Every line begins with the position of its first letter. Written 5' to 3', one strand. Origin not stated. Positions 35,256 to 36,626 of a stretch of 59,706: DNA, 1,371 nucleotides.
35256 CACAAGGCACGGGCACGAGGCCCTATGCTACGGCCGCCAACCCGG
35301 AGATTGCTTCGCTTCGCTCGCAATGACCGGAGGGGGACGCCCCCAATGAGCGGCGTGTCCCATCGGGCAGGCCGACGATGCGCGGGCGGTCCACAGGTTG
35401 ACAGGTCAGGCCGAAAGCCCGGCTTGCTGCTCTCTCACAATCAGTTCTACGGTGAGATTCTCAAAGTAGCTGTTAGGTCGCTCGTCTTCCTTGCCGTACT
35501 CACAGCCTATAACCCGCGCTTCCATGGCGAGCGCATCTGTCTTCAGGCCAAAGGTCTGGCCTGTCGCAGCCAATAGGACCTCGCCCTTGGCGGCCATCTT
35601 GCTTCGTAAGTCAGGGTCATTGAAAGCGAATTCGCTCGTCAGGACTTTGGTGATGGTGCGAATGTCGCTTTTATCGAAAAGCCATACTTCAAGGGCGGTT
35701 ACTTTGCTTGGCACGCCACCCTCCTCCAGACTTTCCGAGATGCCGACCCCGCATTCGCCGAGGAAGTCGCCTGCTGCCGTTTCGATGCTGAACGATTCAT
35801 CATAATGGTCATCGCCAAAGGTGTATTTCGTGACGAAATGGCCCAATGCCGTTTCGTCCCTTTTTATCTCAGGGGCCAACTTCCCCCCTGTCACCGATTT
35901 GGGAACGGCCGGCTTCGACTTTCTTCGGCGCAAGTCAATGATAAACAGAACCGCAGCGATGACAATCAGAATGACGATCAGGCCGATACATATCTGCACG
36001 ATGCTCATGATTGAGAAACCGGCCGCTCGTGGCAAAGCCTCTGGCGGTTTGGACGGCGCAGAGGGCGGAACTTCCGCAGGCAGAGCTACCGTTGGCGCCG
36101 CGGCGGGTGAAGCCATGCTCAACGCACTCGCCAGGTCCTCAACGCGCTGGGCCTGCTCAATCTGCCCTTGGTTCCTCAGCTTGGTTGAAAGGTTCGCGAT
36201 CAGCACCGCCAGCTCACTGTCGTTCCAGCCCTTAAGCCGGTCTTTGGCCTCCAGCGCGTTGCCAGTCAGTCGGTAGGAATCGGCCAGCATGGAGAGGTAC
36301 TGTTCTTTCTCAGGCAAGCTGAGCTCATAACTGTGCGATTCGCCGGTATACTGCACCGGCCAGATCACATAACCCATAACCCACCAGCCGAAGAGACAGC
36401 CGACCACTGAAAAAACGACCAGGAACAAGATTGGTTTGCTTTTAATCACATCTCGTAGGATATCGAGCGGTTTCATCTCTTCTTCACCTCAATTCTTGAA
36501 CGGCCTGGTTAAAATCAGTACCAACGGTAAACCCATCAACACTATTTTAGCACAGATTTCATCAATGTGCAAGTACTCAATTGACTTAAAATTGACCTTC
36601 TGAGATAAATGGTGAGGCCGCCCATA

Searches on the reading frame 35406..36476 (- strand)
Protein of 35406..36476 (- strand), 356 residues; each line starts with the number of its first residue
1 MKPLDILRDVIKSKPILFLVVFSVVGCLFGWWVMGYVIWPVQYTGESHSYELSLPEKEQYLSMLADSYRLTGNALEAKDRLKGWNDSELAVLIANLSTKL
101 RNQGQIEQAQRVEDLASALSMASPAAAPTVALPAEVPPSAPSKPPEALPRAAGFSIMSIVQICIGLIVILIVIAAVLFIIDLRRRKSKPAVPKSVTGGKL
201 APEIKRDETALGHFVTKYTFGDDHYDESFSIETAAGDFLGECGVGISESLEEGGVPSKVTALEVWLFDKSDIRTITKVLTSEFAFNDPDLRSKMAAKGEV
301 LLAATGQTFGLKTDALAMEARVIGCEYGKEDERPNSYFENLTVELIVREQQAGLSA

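Call 24: search_protein_families(library=pfam, proteins=[window:35406-36476:-], max_evalue=0.01)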
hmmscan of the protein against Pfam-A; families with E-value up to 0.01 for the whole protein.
window:35406-36476:- (356 aa): 1 family
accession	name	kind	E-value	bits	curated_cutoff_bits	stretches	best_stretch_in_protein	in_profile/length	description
PF20087.4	DUF6479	-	0.00078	20.3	25.4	1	149-193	11-55/120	Family of unknown function (DUF6479)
